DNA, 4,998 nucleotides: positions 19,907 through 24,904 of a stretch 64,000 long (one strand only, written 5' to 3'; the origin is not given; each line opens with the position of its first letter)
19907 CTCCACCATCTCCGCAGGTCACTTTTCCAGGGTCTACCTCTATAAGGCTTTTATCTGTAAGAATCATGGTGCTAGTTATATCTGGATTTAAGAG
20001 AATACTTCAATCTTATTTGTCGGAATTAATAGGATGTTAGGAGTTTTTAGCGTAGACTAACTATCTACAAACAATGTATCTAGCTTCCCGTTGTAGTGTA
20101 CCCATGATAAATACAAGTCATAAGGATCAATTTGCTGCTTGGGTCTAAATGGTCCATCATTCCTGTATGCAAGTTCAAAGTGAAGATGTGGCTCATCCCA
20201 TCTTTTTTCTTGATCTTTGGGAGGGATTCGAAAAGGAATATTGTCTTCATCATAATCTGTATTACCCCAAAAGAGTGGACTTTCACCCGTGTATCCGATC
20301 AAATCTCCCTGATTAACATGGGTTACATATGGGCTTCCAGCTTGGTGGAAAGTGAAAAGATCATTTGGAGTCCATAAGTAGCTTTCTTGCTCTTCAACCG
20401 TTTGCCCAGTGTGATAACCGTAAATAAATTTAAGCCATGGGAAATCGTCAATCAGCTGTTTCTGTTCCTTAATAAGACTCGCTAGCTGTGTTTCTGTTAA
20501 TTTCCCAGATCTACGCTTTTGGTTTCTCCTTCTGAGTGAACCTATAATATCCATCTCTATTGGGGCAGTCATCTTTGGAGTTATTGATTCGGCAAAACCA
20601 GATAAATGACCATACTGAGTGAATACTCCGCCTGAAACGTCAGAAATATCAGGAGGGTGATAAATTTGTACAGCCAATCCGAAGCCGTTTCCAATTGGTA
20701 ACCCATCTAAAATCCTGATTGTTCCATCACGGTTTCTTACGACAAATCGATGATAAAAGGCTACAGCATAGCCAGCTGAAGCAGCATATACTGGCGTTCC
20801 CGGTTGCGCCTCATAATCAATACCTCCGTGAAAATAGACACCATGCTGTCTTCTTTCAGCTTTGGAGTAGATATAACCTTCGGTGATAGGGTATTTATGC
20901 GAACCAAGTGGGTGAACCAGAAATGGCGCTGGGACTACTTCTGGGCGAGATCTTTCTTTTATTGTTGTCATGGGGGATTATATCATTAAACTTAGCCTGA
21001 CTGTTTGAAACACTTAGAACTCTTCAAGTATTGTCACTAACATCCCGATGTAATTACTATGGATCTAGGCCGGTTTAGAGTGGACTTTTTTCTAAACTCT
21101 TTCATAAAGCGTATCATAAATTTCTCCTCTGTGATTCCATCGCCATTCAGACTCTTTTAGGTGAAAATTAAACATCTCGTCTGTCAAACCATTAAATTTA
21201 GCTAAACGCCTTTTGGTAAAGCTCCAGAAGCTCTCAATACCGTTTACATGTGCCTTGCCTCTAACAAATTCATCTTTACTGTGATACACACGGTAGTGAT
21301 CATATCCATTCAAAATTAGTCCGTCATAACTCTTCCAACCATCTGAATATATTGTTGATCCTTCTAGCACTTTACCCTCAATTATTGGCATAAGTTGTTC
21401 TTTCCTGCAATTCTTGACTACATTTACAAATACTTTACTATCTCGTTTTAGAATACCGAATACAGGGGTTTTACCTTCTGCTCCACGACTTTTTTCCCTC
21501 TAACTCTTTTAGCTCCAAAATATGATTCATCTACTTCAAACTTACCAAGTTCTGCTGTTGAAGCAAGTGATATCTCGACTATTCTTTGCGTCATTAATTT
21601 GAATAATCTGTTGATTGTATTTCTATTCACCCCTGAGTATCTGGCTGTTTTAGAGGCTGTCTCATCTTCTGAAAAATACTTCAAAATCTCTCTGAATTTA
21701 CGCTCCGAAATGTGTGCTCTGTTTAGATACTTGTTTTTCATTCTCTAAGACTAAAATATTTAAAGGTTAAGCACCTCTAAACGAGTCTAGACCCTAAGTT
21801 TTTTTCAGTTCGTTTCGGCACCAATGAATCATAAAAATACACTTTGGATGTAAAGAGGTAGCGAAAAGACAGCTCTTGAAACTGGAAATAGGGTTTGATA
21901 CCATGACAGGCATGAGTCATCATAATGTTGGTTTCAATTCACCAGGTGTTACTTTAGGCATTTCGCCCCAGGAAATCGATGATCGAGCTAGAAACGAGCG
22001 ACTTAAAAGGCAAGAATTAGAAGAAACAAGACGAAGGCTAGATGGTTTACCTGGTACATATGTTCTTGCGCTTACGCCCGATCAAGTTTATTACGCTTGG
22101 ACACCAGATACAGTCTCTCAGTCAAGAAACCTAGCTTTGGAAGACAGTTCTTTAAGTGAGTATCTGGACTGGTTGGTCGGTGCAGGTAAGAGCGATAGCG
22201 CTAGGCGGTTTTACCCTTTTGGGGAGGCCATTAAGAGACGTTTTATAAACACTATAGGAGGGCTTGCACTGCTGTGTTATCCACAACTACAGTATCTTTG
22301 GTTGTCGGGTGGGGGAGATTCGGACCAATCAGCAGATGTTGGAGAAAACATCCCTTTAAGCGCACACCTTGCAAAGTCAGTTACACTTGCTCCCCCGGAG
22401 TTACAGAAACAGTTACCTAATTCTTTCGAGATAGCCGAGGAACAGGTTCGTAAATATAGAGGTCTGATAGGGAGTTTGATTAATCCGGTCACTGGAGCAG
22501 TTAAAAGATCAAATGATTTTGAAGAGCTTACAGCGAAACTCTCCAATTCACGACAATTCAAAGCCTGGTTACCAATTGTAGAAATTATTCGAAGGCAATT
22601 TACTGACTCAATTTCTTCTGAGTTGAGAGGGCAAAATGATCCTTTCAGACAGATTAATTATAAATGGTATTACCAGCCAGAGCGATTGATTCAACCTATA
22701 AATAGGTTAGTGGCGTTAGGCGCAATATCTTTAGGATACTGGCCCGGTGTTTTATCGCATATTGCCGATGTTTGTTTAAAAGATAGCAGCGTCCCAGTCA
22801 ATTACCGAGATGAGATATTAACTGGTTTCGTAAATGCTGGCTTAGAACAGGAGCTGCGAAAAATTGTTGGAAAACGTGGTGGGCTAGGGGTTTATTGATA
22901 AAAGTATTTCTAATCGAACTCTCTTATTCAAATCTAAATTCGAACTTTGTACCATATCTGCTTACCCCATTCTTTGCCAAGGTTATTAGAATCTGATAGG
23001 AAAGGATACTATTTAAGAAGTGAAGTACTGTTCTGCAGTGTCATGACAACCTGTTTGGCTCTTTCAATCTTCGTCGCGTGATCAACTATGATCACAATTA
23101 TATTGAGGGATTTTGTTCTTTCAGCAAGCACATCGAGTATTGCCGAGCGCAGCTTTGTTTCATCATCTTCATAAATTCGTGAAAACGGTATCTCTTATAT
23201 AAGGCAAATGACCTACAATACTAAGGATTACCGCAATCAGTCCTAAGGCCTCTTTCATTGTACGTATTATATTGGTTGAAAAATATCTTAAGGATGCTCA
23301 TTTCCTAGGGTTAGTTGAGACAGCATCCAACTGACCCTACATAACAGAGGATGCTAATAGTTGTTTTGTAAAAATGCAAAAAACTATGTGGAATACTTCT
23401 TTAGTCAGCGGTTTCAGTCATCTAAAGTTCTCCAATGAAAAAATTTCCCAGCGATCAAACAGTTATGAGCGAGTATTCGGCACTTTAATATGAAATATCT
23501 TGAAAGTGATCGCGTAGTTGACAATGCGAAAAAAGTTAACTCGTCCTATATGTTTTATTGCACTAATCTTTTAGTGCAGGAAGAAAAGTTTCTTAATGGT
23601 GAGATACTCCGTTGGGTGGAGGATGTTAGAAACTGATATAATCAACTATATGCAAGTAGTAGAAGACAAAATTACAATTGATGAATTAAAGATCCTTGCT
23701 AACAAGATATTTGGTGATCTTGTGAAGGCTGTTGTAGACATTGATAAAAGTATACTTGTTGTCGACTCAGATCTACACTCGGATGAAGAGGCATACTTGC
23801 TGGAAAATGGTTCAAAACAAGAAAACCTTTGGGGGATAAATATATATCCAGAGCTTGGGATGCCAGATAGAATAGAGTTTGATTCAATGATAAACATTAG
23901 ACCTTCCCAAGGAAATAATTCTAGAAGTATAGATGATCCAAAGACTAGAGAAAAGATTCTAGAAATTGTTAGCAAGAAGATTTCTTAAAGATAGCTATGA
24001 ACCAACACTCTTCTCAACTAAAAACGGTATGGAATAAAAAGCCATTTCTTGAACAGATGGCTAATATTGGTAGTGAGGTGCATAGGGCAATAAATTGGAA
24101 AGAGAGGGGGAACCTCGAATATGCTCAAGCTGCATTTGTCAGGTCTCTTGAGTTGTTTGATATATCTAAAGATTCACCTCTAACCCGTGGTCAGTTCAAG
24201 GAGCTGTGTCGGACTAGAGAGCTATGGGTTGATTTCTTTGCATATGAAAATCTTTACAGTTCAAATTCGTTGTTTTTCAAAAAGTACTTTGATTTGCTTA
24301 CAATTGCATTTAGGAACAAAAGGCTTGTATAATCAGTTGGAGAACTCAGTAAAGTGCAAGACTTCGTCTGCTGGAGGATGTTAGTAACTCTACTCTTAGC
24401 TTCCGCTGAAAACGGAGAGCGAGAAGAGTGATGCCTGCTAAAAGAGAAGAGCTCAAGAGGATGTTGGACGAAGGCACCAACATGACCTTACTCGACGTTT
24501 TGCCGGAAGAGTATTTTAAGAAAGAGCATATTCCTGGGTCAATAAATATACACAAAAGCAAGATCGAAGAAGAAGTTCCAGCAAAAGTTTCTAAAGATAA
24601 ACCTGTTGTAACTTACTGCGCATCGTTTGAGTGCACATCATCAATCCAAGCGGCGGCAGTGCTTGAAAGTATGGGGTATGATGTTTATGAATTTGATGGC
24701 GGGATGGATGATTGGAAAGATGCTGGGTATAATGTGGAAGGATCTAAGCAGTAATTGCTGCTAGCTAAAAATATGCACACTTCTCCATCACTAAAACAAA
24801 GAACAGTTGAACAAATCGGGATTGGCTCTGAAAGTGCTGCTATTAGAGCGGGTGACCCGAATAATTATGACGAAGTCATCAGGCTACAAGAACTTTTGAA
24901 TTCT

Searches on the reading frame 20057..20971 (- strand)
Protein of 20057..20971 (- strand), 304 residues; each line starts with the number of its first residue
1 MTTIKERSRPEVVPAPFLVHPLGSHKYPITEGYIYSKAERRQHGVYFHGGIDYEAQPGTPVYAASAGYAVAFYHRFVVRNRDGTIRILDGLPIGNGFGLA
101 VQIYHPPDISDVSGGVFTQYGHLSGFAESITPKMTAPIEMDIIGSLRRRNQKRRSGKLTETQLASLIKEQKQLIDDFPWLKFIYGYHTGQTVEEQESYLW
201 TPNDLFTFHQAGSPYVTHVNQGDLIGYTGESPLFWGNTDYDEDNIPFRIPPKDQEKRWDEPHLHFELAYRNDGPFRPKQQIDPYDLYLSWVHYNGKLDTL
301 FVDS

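Call 19: search_protein_families(library=pfam, proteins=[window:20057-20971:-], max_evalue=0.001)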
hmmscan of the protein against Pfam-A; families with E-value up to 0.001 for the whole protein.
window:20057-20971:- (304 aa): 1 family
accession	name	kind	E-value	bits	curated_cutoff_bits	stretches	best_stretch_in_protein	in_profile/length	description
PF01551.29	Peptidase_M23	-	1.2e-07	32.2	28.7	0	47-125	2-54/96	Peptidase family M23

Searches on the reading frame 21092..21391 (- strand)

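Call 19: search_protein_families(library=pfam, proteins=[window:21092-21391:-], max_evalue=0.001)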
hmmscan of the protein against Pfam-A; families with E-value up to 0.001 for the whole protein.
window:21092-21391:- (99 aa): 1 family
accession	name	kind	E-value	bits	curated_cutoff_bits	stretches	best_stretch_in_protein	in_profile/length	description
PF12762.13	DDE_Tnp_IS1595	-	7.9e-16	58.9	27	1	3-86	69-153/153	ISXO2-like transposase domain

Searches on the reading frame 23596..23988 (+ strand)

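Call 19: search_protein_families(library=pfam, proteins=[window:23596-23988:+], max_evalue=0.001)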
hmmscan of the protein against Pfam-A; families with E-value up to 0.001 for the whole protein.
window:23596-23988:+ (130 aa): 1 family
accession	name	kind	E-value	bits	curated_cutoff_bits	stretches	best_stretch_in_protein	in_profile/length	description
PF18924.5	DUF5674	-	2.9e-34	117.8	27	1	21-127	2-108/109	Protein of unknown function (DUF5674)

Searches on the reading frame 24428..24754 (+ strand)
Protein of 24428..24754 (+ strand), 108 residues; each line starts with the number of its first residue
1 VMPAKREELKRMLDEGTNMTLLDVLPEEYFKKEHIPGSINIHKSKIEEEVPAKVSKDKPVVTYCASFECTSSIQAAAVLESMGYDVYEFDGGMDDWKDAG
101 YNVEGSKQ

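Call 19: search_protein_families(library=pfam, proteins=[window:24428-24754:+], max_evalue=0.001)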
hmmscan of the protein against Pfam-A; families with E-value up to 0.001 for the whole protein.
window:24428-24754:+ (108 aa): 1 family
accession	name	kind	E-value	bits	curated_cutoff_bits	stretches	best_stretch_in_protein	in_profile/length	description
PF00581.25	Rhodanese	-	6e-20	72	22.2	1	7-98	3-101/102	Rhodanese-like domain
